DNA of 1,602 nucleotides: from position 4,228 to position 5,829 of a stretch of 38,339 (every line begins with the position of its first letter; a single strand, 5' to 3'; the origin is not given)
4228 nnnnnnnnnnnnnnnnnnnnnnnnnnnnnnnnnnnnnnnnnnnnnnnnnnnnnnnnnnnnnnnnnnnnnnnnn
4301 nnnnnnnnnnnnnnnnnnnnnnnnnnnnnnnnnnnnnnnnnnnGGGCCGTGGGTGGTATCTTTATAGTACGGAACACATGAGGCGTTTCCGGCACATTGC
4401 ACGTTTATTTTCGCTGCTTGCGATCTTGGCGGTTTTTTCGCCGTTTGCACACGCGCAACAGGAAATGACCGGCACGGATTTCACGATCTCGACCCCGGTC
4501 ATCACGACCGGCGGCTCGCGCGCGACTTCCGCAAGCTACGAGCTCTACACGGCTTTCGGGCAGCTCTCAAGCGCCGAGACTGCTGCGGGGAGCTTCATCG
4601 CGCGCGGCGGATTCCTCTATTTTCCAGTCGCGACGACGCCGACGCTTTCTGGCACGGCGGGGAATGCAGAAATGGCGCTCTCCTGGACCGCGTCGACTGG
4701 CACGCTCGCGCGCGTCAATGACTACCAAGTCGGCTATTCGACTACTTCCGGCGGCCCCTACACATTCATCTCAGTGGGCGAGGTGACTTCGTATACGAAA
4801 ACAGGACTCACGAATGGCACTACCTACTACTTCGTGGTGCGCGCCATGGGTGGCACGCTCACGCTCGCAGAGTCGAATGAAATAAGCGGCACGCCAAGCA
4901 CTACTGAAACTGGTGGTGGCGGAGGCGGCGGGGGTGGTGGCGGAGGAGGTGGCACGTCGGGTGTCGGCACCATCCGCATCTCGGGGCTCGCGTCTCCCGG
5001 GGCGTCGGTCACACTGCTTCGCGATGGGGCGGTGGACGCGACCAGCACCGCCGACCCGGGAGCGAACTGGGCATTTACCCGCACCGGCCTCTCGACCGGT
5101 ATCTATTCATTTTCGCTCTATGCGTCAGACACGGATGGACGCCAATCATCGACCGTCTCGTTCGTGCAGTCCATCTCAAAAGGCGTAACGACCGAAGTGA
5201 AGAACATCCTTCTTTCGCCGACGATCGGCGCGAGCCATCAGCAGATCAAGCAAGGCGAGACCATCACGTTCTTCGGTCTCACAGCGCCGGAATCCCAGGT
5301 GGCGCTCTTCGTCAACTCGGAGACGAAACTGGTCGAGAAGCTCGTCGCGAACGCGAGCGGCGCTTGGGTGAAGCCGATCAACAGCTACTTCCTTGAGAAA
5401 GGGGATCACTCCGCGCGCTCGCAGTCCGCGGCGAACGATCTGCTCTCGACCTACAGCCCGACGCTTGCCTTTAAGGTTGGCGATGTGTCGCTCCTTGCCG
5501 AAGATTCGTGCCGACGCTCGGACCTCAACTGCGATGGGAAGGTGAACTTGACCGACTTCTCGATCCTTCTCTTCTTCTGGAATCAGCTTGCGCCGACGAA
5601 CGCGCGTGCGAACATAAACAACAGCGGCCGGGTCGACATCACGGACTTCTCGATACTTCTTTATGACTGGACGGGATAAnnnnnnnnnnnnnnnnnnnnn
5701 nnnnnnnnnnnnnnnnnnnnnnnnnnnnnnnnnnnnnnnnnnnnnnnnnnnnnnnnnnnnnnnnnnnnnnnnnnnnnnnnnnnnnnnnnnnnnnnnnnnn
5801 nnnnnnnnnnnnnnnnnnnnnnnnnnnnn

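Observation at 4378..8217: Self-contained cohesin-dockerin module: one dockerin protein followed by two membrane-anchored cohesin paralogs, with no enzyme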

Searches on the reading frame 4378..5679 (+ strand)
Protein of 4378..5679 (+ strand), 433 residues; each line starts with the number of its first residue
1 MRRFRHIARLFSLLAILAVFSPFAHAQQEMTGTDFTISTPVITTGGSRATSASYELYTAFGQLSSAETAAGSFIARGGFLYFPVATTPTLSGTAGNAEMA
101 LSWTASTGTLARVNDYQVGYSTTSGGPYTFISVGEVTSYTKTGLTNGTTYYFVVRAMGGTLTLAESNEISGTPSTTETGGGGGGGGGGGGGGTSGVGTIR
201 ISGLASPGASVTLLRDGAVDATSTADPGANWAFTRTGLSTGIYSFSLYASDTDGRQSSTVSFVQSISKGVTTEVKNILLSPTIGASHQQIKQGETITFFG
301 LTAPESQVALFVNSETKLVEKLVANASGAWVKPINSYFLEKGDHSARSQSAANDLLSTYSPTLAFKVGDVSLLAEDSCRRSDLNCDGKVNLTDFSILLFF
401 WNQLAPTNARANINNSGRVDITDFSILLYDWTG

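Call 3: search_protein_families(library=pfam, proteins=[window:4378-5679:+], max_evalue=1)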
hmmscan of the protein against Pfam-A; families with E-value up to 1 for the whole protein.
window:4378-5679:+ (433 aa): 6 families
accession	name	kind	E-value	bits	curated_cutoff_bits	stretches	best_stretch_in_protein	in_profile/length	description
PF00041.27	fn3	-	2e-06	28.4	25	1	96-170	13-82/84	Fibronectin type III domain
PF00404.24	Dockerin_1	-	0.00012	22.6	22.9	1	381-427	2-52/57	Dockerin type I domain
PF16656.11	Pur_ac_phosph_N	-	0.0058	17.6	30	1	98-159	28-83/93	Purple acid Phosphatase, N-terminal domain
PF13499.12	EF-hand_7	-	0.089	13.6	30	0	377-395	45-63/67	EF-hand domain pair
PF13833.12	EF-hand_8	-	0.13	12.5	28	0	382-399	35-52/54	EF-hand domain pair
PF00036.39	EF-hand_1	-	0.24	11.5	25.4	0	380-395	8-23/29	EF hand domain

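Call 4: search_protein_families(library=ncbifam, proteins=[window:4378-5679:+], max_evalue=1)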
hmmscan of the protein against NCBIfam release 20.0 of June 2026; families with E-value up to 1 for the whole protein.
window:4378-5679:+ (433 aa): 0 families

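Call 10: search_solved_structures(query=window:4378-5679:+, max_evalue=10, show_alignments=3)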
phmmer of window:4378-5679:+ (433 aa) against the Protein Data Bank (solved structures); distinct sequences matched with E-value up to 10: 378 (the best 60 are shown).
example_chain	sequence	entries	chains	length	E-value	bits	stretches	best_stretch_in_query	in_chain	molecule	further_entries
3mpc_A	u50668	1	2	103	2.1e-08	37.2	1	82-167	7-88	Fn3-like protein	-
4nkd_A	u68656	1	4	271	1.5e-05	27.9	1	167-239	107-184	Engineered scFv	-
4nkm_A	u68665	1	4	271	5.7e-05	25.9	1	167-239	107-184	Engineered scFv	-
6oao_B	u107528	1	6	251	6.5e-05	25.7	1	145-237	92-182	Antibody 092096 single chain variable fragment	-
3nn8_A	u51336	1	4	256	6.7e-05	25.7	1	167-239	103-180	Engineered scFv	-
9vsf_A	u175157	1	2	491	8.9e-05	25.3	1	85-182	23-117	Beta-1,3-glucanase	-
9kas_B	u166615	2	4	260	0.00013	24.8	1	171-236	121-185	anti-sulfonylurea antibody scFv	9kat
5yax_A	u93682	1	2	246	0.00016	24.4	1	145-218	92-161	scFv1 antibody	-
7wu9_S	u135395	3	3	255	0.00022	24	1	148-259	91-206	scFv16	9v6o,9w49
9bsb_E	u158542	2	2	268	0.00027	23.7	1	148-258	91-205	Single chain Fab 16 (scFv16) | scFv16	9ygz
7eb2_N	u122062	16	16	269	0.00027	23.7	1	148-258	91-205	ScFv16 | Antibody fragment ScFv16 | single Fab chain (svFv16)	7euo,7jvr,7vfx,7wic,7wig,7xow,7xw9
9f33_E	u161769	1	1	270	0.00027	23.7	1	148-258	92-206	Antibody scFv16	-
4u3h_A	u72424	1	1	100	0.00029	23.6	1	97-160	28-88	FN3con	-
4nik_B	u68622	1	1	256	0.00029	23.6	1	170-218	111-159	Single-chain Fv fragment antibody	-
8x2k_E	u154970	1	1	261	0.00045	22.9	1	148-258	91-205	scfv16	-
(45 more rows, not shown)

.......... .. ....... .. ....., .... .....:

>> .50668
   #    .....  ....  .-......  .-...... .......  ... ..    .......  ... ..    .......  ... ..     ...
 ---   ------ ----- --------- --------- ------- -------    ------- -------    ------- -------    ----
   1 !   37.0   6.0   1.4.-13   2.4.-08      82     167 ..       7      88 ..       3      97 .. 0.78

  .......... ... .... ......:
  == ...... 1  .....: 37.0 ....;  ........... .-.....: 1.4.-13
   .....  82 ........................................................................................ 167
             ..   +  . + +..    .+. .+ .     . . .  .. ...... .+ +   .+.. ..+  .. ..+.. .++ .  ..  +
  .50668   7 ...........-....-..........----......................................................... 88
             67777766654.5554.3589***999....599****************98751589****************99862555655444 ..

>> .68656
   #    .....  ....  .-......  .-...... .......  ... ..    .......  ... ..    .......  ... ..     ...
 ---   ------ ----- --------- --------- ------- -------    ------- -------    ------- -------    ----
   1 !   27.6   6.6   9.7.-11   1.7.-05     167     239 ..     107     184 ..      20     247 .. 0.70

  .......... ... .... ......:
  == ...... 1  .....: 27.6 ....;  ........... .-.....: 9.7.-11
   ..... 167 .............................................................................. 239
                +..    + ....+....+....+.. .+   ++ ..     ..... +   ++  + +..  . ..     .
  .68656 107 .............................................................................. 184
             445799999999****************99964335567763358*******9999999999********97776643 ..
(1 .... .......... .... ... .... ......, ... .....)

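Call 26: find_homologous_proteins(query=window:4378-5679:+, max_evalue=0.001)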
Query window:4378-5679:+ (433 aa): 505 proteins with E <= 0.001 among 8000 candidates; the best 120 are listed.
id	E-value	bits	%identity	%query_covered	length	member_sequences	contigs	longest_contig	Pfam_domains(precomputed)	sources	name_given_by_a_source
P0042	5.3e-190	650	72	100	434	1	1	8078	-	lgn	-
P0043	3.8e-117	410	50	99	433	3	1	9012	PF00041.28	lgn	-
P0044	6.0e-115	403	51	97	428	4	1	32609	PF00041.28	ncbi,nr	ncbi:MAG: fibronectin type III domain-containing protein [Candidatus Doudnabacteria bacterium]|nr:fi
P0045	2.5e-109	384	48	99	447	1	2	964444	PF00404.25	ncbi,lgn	ncbi:MAG: dockerin type I domain-containing protein [Candidatus Doudnabacteria bacterium]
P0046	8.1e-109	383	46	98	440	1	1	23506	PF00404.25,PF00041.28,PF17936.8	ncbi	-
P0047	2.1e-106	375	47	94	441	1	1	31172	PF00041.28,PF17936.8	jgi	jgi:hypothetical protein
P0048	3.4e-106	374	45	100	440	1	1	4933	PF00404.25,PF00041.28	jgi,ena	-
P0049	8.2e-106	373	47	94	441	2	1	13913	PF00404.25,PF00041.28,PF17936.8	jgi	jgi:hypothetical protein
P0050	8.9e-106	373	46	98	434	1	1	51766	PF00404.25,PF00041.28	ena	-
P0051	1.2e-105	372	46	100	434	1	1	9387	PF00404.25,PF00041.28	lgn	-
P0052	4.8e-105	370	42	95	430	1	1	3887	PF00404.25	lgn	-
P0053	2.4e-104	368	57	74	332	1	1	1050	PF00404.25,PF17936.8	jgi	jgi:hypothetical protein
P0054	4.3e-104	367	54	55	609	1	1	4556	-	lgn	-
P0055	9.6e-104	366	46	94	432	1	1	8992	-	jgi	jgi:hypothetical protein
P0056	2.3e-103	365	45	99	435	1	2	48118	PF00404.25,PF17936.8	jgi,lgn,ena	jgi:hypothetical protein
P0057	3.8e-103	364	46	94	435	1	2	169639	PF00404.25,PF17936.8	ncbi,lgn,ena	-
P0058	2.5e-102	361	44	94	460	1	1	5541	PF00404.25,PF00041.28,PF17936.8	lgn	-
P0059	1.4e-101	359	45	100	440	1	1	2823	PF00404.25,PF00041.28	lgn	-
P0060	3.1e-100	355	42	100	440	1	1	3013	PF00404.25,PF17936.8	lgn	-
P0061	3.0e-99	351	46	93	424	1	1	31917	PF00404.25,PF00041.28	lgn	-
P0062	3.5e-98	348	45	94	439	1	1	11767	PF00404.25,PF00041.28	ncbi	-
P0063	4.6e-98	347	42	100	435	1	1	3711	PF00404.25,PF00041.28,PF17936.8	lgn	-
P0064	5.8e-97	344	43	94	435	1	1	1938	PF00404.25,PF00041.28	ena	-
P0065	1.1e-96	343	45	94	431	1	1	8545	PF00041.28,PF17936.8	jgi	-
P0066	6.1e-95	337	44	94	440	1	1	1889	PF00404.25,PF00041.28,PF19077.7,PF17936.8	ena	-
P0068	2.8e-94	335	45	94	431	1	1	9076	PF19077.7,PF17936.8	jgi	jgi:hypothetical protein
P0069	1.2e-93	333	40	99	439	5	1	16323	PF00404.25,PF17936.8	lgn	-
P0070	1.0e-92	330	42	99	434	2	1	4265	PF17936.8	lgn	-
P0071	1.2e-92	330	43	100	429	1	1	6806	PF00404.25,PF17936.8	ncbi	-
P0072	1.2e-92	330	42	100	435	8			PF00404.25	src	-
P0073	3.1e-92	328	42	97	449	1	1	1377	PF00404.25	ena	-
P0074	3.3e-92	328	42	99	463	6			PF00404.25,PF17936.8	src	-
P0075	3.7e-92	328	39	98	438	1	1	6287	PF00404.25,PF17936.8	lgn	-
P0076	5.7e-91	324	42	98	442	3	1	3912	PF00404.25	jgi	-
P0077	5.8e-91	324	40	100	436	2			PF00404.25,PF00041.28,PF17936.8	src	-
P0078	1.0e-90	323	42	100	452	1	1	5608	PF00404.25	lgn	-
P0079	6.1e-90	321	46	84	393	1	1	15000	PF00404.25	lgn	-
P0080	1.2e-89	320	40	99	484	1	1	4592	PF00404.25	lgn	-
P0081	1.5e-89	319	43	94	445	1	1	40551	PF00404.25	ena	-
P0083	3.9e-89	318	40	98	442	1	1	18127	PF00404.25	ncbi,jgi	jgi:hypothetical protein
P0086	8.9e-89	317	42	94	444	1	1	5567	PF00404.25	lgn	-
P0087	1.8e-88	316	41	97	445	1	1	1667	PF00404.25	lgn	-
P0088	1.8e-88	316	44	87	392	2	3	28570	PF00404.25,PF17936.8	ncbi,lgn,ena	-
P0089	2.3e-88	315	40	100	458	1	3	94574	PF00404.25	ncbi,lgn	-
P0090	2.4e-88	315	40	99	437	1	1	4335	PF00404.25,PF17936.8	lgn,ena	-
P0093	1.1e-87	313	42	94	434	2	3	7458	PF00404.25,PF00041.28,PF17936.8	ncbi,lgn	-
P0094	1.6e-87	313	44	93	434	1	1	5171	PF00404.25,PF00041.28,PF17936.8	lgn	-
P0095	2.6e-87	312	40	94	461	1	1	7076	PF00404.25,PF17936.8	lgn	-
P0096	3.0e-87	312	49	54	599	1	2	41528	PF00404.25,PF00041.28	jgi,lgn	jgi:hypothetical protein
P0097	3.4e-87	312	40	100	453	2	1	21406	PF00404.25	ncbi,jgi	ncbi:MAG: dockerin type I repeat-containing protein [Candidatus Paceibacterota bacterium]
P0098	4.2e-87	311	42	97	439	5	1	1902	PF00041.28,PF17936.8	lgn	-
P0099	6.9e-87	311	43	90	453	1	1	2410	PF00404.25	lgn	-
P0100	8.6e-87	310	39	94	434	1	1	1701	PF00404.25,PF17936.8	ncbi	-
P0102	1.3e-86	310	42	94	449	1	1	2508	PF00404.25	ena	-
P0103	2.0e-86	309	41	98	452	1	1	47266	PF00404.25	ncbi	-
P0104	2.8e-86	309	39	94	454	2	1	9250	PF00404.25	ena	-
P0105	3.1e-86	308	39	94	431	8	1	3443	PF00041.28,PF17936.8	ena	-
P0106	5.1e-86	308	39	99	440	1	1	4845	PF00404.25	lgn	-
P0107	7.0e-86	307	38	100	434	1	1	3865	PF17936.8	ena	-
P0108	9.7e-86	307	42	98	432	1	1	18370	PF00404.25,PF00041.28,PF19077.7,PF17936.8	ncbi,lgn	-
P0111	1.3e-85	306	42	89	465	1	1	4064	PF00404.25,PF00036.39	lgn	-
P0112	2.3e-85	306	41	94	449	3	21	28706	PF00404.25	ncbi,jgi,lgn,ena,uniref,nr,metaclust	ncbi:MAG: 1, 4-beta cellobiohydrolase [Candidatus Giovannonibacteria bacterium GW2011_GWC2_44_9]|uni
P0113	2.4e-85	306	41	99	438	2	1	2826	PF00404.25,PF00041.28,PF17936.8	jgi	jgi:hypothetical protein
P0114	2.5e-85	305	39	97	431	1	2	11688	PF00404.25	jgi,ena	-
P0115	2.5e-85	305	40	99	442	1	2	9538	PF00404.25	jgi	jgi:hypothetical protein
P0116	3.0e-85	305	40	99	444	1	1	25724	PF00404.25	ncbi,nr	ncbi:MAG: dockerin type I domain-containing protein [bacterium]|nr:dockerin type I domain-containing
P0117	3.6e-85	305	37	99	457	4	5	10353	PF17936.8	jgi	jgi:hypothetical protein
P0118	1.3e-84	303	39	100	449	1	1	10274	PF17936.8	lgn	-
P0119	2.6e-84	302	39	99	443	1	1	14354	PF00404.25,PF19077.7,PF17936.8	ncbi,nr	ncbi:MAG: dockerin type I repeat-containing protein [Candidatus Kaiserbacteria bacterium]|nr:dockeri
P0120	2.9e-84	302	41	97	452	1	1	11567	PF00404.25,PF17936.8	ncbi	-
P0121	3.0e-84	302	38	100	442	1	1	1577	PF17936.8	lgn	-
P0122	3.9e-84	302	39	100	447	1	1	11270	PF17936.8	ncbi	-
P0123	4.1e-84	301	39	93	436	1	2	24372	PF00404.25,PF19077.7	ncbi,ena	-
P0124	7.7e-84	301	40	100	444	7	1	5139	PF00404.25,PF19077.7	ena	-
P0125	9.2e-84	300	46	54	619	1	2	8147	PF00404.25,PF19077.7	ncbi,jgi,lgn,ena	-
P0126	1.4e-83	300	38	100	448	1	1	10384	PF17936.8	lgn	-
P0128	2.1e-83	299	39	94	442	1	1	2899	PF00404.25,PF17936.8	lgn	-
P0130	2.8e-83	299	40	89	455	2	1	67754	PF00404.25,PF00036.39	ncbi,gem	ncbi:MAG: dockerin type I repeat-containing protein [Candidatus Taylorbacteria bacterium]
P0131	3.8e-83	298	40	97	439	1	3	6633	PF00041.28,PF17936.8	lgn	-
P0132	4.2e-83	298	40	100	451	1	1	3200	PF17936.8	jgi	jgi:hypothetical protein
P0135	1.1e-82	297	42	99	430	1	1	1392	PF00041.28,PF17936.8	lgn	-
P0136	1.2e-82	297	38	100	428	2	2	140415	PF00404.25,PF17936.8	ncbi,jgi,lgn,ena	-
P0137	2.0e-82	296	37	98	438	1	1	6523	PF00404.25,PF17936.8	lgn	-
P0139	6.1e-82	294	43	89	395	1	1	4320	PF00404.25,PF17936.8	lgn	-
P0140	7.9e-82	294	40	99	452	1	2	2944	PF00404.25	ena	-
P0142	3.5e-81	292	40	94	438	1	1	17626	PF17936.8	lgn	-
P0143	5.7e-81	291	39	100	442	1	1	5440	PF00404.25,PF00041.28,PF17936.8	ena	-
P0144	9.3e-81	290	39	97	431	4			PF00404.25,PF17936.8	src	-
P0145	1.3e-80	290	42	95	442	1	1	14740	PF17936.8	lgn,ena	-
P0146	1.8e-80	289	38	100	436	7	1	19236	PF00404.25,PF17936.8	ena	-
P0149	2.8e-80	289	37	97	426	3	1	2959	PF00404.25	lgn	-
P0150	4.7e-80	288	41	94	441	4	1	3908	PF17936.8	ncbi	-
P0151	4.8e-80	288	40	98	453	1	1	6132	PF00404.25,PF17936.8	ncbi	ncbi:MAG: dockerin type I domain-containing protein [bacterium]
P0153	5.6e-80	288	39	98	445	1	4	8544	PF00041.28,PF17936.8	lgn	-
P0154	6.0e-80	288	41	94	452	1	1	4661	PF17936.8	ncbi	-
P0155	7.9e-80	287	40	91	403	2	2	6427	PF00404.25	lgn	-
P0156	1.3e-79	287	37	94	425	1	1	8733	PF17936.8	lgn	-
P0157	6.7e-79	284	39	97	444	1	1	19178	PF00404.25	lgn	-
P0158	1.1e-78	284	38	94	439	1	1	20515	PF17936.8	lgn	-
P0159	1.1e-78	284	39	98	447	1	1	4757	PF00404.25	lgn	-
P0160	1.5e-78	283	38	100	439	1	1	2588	PF17936.8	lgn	-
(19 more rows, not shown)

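Call 35: find_related_loci(query=A2, collection=genome_contigs, flank=7000)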
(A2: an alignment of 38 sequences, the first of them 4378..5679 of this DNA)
Query A2 (433 aa) in genome_contigs; peptide patterns used: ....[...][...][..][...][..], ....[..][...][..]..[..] (x = any residue, [..] = any of these).
599 stretches matched a pattern (row limit reached: there are more); 554 encode a relative of the query (tblastn E <= 1e-3); the best 80 are kept; 80 distinct loci.
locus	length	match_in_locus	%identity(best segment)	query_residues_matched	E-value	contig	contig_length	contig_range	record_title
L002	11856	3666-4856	46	28-433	4e-102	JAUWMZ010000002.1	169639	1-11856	MAG: Candidatus Nealsonbacteria bacterium isolate CSMAG_2411 CSMAG_2411_k141_321674_length_169639_cov_23.9940, whole gen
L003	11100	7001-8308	41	3-433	3e-92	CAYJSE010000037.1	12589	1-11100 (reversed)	MAG TPA_asm: uncultured Planctomycetia bacterium isolate ERP125453_co1_305 genome assembly, contig: NODE_5544_length_125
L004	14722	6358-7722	37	3-433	3e-91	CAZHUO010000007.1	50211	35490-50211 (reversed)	MAG TPA_asm: uncultured Gammaproteobacteria bacterium isolate SRP263991_co5_609 genome assembly, contig: NODE_1455_lengt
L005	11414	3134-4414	42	10-433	6e-89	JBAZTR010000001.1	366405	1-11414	MAG: Patescibacteria group bacterium isolate SO_2017_GW1_208 NODE_201_length_366405_cov_3.417661_OW334_2017, whole genom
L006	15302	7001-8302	40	4-433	6e-88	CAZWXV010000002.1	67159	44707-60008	MAG TPA_asm: uncultured Candidatus Saccharibacteria bacterium isolate SRP050083_co1_472 genome assembly, contig: NODE_81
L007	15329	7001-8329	36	2-433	2e-87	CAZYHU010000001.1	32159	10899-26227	MAG TPA_asm: uncultured Candidatus Saccharibacteria bacterium isolate SRP219642_co7_98 genome assembly, contig: NODE_187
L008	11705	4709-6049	41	1-433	1e-85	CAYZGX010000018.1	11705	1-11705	MAG TPA_asm: uncultured Gammaproteobacteria bacterium isolate SRP278252_co1_182 genome assembly, contig: NODE_9845_lengt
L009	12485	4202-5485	39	3-433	1e-85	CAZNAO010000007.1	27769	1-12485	MAG TPA_asm: uncultured Gammaproteobacteria bacterium isolate SRP329715_co1_182 genome assembly, contig: NODE_2419_lengt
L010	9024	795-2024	41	26-432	3e-85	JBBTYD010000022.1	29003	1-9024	MAG: Patescibacteria group bacterium isolate H43-bin168_1 H43_bin168_1_000000000022, whole genome shotgun sequence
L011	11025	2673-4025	40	12-433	5e-85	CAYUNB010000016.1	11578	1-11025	MAG TPA_asm: uncultured Candidatus Saccharibacteria bacterium isolate binchicken_co185_274 genome assembly, contig: NODE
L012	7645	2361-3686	40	1-433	9e-85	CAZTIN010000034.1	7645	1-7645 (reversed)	MAG TPA_asm: uncultured Candidatus Saccharibacteria bacterium isolate SRP329715_co2_273 genome assembly, contig: NODE_16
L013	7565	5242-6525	39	3-433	3e-84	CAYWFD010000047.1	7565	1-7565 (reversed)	MAG TPA_asm: uncultured Gammaproteobacteria bacterium isolate binchicken_co326_112 genome assembly, contig: NODE_5350_le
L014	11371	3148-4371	42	28-433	2e-83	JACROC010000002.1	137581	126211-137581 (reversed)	MAG: Candidatus Harrisonbacteria bacterium isolate NC_groundwater_1951_Pr3_S-0.2um_42_5 scaffold_214312, whole genome sh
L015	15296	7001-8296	40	5-433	6e-83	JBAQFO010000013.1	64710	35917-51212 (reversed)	MAG: Minisyncoccia bacterium isolate MFD12003_ilm_asm_bin26 k127_147062, whole genome shotgun sequence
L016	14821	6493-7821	41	1-433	6e-83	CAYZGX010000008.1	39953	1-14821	MAG TPA_asm: uncultured Gammaproteobacteria bacterium isolate SRP278252_co1_182 genome assembly, contig: NODE_1434_lengt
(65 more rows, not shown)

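Call 58: predict_structure(alignment_id=A2)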
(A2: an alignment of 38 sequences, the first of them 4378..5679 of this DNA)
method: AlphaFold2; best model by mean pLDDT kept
length: 433 residues; sequences in the alignment: 38
mean_pLDDT: 76.7   pTM: 0.57
mean pLDDT of the five models: 76.7, 75.9, 73.8, 72.3, 72.1
residues with pLDDT >= 90: 150; 70-90: 183; 50-70: 24; < 50: 76
segments of 3 or more residues with pLDDT < 50: 22-82, 179-193
pLDDT, mean of each block of 10 residues (from residue 1): 80 79 33 29 30 28 28 31 65 86 75 89 90 93 92 87 82 68 40 67 94 89 94 91 87 86 79 85 92 94 92 77 92 90 88 79 89 74 85 94 90 93 94 80
secondary structure, 60 per line:
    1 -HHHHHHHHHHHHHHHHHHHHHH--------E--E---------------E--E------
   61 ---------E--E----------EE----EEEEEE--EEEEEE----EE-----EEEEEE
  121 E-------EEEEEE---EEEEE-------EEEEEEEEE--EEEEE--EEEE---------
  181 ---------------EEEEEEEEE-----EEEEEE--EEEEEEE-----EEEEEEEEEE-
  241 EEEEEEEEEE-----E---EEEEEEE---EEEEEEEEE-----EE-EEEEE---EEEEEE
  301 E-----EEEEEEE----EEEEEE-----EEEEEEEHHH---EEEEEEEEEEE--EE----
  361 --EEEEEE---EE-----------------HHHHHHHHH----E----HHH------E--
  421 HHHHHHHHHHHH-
elements in order: H2-23 E90-95 E98-103 E115-121 E129-134 E138-142 E150-158 E161-165 E168-171 E196-204 E210-215 E218-224 E230-239 E241-250 E260-266 E270-278 E287-291 E295-301 E307-313 E318-323 E329-335 E342-352 E363-368 H391-399 H421-432
